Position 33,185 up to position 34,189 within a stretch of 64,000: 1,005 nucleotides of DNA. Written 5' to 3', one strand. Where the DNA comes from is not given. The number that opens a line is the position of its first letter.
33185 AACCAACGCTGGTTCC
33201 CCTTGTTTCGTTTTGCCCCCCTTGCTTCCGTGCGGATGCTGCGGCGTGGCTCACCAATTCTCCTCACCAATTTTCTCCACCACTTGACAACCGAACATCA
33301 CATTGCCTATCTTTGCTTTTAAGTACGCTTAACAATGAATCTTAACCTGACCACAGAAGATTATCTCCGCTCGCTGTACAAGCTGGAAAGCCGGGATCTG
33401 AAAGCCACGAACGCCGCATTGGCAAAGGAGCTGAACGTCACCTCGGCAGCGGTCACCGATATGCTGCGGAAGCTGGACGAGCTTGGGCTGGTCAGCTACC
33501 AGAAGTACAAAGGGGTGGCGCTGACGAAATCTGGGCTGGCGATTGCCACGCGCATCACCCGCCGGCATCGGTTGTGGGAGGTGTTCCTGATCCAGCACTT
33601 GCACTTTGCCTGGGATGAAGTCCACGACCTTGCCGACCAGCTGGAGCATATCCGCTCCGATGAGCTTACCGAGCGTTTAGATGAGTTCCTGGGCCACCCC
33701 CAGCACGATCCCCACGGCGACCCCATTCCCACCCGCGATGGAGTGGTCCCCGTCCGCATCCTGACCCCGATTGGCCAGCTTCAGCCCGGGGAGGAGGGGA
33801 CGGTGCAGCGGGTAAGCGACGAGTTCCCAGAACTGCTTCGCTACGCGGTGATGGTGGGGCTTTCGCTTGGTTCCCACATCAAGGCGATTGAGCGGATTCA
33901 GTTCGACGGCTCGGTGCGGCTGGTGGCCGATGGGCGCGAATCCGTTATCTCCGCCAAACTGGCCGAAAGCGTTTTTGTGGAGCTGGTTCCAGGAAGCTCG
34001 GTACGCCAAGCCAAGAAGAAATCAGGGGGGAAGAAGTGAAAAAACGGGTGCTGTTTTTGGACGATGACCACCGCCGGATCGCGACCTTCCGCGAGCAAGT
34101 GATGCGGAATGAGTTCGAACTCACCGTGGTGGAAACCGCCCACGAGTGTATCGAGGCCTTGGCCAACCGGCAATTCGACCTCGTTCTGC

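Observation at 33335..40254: Metal-uptake locus with two regulators, an orphan receiver and a split permease arrangement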

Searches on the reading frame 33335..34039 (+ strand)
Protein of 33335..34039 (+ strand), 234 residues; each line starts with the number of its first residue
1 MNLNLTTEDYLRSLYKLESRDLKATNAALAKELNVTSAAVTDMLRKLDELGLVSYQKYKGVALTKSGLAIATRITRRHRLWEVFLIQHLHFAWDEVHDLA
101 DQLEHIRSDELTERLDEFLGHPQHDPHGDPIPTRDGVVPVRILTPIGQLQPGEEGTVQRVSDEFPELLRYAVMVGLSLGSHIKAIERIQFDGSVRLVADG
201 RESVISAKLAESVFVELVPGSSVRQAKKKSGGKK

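Call 3: search_protein_families(library=pfam, proteins=[window:33335-34039:+], max_evalue=0.01)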
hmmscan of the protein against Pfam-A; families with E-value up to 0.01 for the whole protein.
window:33335-34039:+ (234 aa): 7 families
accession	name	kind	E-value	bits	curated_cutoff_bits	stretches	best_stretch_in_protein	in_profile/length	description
PF02742.21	Fe_dep_repr_C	-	1.1e-30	105.8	27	1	64-133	1-70/70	Iron dependent repressor, metal binding and dimerisation domain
PF01325.25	Fe_dep_repress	-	2.3e-16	60.2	26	1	6-61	5-60/60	Iron dependent repressor, N-terminal DNA binding domain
PF04023.20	FeoA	-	4.5e-12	46.3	23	1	145-216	2-73/74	FeoA domain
PF01047.28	MarR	-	2.6e-05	24.4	24.6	1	9-54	7-48/59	MarR family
PF13412.12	HTH_24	-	0.00065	19.7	21.9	1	24-53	18-47/48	Winged helix-turn-helix DNA-binding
PF13545.12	HTH_Crp_2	-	0.0009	19.6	27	1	20-57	19-56/70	Crp-like helix-turn-helix domain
PF01022.26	HTH_5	-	0.008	16.5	22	0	25-55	17-47/47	Bacterial regulatory protein, arsR family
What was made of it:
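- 33335..34039 (+): Stand-alone three-domain DtxR/MntR-family repressor (wHTH, dimerisation/metal domain, FeoA/SH3-like domain). Pfam (call 3).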

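Call 4: search_protein_families(library=ncbifam, proteins=[window:33335-34039:+], max_evalue=0.01)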
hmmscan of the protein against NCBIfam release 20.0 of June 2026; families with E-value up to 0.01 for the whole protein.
window:33335-34039:+ (234 aa): 9 families
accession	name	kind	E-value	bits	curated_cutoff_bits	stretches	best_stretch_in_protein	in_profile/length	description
NF047407.1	TransRegMntRTherm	equivalog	6.8e-51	173.1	350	1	6-217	9-225/227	manganese-dependent transcriptional regulator MntR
NF053665.1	TransRegDtxRActin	equivalog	7.6e-25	87.7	290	1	6-135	7-136/233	iron-dependent transcriptional repressor DtxR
NF003025.0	PRK03902.1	equivalog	5.5e-16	58.9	138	1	7-120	6-118/142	transcriptional regulator MntR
NF008273.0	PRK11050.1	equivalog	8e-16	58.1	153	1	7-120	38-150/156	manganese-binding transcriptional regulator MntR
NF038251.1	AdcR_fam_Zn_TF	equivalog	0.00021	21.5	175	1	23-59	49-85/143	zinc-dependent MarR family transcriptional regulator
NF040939.2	trans_reg_lrs14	equivalog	0.00051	20.1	90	1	11-59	24-72/103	Lrs14 family HTH-type transcriptional regulator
TIGR02702.1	SufR_cyano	equivalog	0.0023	17.7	178.8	1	20-105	12-97/208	iron-sulfur cluster biosynthesis transcriptional regulator SufR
TIGR03338.1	phnR_burk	equivalog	0.0037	16.9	271.5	1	24-74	35-85/212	phosphonate utilization associated transcriptional regulator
NF008352.0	PRK11139.1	subfamily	0.0074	15.4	288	1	29-75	26-74/305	transcriptional regulator GcvA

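Call 28: search_solved_structures(query=window:33335-34036:+, max_evalue=0.001, show_alignments=2)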
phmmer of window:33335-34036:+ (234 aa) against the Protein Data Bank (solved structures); distinct sequences matched with E-value up to 0.001: 33.
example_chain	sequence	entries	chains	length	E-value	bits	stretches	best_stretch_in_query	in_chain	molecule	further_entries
5zr4_A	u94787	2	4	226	2.7e-47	164.6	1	7-203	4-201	Metal-dependent transcriptional regulator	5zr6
5cvi_A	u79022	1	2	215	3.5e-37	131.6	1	7-216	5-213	SloR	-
8pvt_A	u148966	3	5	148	1.1e-34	123.4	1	3-141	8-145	Iron dependent repressor, putative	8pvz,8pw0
3hrs_A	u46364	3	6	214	7.4e-34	120.7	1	7-217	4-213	Metalloregulator ScaR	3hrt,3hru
6o5c_A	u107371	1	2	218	7.3e-27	97.9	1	6-215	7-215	Putative metal-dependent transcriptional regulator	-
4o5v_A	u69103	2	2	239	4.5e-20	75.6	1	4-215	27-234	Iron-dependent transcription repressor related protein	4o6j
7b24_A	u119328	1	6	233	9.5e-20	74.6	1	5-137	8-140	DtxR family iron (Metal) dependent repressor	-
7b1v_A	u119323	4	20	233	1.3e-19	74.1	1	5-137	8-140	DtxR family iron (Metal) dependent repressor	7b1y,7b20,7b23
2qq9_A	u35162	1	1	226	1.9e-19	73.6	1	3-136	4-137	Diphtheria toxin repressor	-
7b25_A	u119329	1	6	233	2.5e-19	73.2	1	5-137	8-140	DtxR family iron (Metal) dependent repressor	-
2qqb_A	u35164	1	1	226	2.7e-19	73.1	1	5-136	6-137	Diphtheria toxin repressor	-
1fx7_A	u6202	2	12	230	2.8e-19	73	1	5-136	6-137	IRON-DEPENDENT REPRESSOR IDER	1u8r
1ddn_A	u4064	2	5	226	3.4e-19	72.8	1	5-136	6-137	DIPHTHERIA TOX REPRESSOR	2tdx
1b1b_A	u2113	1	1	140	3.5e-19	72.7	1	5-132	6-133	PROTEIN (IRON DEPENDENT REGULATOR)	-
2isy_A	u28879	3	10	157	3.6e-19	72.7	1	5-133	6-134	Iron-dependent repressor ideR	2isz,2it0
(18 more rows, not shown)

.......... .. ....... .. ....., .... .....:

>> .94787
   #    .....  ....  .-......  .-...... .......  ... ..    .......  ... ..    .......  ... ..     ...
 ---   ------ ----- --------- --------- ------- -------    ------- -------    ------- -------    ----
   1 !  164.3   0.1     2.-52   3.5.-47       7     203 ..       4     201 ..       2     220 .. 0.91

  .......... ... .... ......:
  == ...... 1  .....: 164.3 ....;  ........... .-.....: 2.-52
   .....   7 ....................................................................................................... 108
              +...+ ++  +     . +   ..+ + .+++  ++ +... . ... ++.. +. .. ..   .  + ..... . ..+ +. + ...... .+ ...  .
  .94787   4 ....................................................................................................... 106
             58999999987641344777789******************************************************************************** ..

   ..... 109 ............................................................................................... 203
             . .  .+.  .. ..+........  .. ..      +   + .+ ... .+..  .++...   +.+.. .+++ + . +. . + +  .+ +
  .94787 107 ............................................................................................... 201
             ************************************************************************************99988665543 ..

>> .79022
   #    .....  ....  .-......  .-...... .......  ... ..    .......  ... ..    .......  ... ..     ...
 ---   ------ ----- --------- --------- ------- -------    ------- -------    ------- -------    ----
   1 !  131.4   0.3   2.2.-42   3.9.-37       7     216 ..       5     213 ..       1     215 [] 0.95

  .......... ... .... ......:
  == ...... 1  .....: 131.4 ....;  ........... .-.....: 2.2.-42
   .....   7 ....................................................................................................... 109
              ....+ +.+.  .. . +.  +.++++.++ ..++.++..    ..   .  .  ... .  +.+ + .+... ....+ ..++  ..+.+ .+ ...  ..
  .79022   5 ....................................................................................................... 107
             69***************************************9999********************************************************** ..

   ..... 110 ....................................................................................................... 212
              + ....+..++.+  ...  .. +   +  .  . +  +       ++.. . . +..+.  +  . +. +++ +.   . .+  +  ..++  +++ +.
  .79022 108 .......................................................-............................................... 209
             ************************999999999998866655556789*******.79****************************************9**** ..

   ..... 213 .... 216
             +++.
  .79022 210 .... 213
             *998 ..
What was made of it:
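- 33335..34039 (+): The best solved relatives are M. tuberculosis MntR 5zr4 (2.7e-47), SloR and ScaR (call 28).
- On DtxR/MntR-family metal-dependent repressor: The protein aligns with 5zr4, SloR and ScaR over 197-211 residues (call 28).
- The repressor is closest to Mn-responsive MntR, SloR and ScaR (call 28).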

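Call 57: find_related_loci(query=A2, collection=metagenome_contigs, flank=5000)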
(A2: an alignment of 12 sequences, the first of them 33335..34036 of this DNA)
Query A2 (234 aa) in metagenome_contigs; peptide patterns used: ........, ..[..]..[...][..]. (x = any residue, [..] = any of these).
600 stretches matched a pattern (row limit reached: there are more); 530 encode a relative of the query (tblastn E <= 1e-3); the best 80 are kept; 80 distinct loci.
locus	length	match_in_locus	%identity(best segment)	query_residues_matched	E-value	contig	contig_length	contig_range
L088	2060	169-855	61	1-232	1e-99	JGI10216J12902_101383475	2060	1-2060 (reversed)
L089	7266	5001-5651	58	1-217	3e-86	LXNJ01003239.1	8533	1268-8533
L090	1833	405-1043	47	6-216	5e-68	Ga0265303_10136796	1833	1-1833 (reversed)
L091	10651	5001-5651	45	2-216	6e-64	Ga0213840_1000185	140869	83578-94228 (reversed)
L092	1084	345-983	45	6-216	1e-68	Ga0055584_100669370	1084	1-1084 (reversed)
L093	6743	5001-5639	46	6-216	5e-64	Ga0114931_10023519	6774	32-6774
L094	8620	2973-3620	46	1-216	6e-64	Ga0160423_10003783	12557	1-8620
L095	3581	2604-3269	45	2-221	1e-63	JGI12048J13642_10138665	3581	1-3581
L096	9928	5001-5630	47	8-215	6e-63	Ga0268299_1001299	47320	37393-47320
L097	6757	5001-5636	46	8-218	1e-62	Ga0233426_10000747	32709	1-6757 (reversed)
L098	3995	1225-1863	44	6-217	2e-62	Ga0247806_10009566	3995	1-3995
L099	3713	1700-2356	44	1-216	2e-62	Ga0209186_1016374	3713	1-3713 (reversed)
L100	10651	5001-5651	46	3-218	3e-62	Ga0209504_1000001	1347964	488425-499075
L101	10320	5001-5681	44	8-230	2e-62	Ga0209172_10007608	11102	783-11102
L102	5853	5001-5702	44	1-230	1e-61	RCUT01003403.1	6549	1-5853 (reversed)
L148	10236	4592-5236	41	3-215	4e-58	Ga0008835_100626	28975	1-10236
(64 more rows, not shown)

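Call 65: search_protein_families(library=pfam, proteins=[L148:8320-8886:+], max_evalue=0.001)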
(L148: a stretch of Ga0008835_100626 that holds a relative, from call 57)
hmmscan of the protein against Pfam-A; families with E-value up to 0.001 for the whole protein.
L148:8320-8886:+ (188 aa): 2 families
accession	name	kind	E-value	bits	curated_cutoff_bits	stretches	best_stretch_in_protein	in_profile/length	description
PF00127.26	Copper-bind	-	2.8e-19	69.8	21.2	1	66-188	3-99/99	Copper binding proteins, plastocyanin/azurin family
PF13473.12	Cupredoxin_1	-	6.1e-10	39.5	27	1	58-187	15-104/104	Cupredoxin-like domain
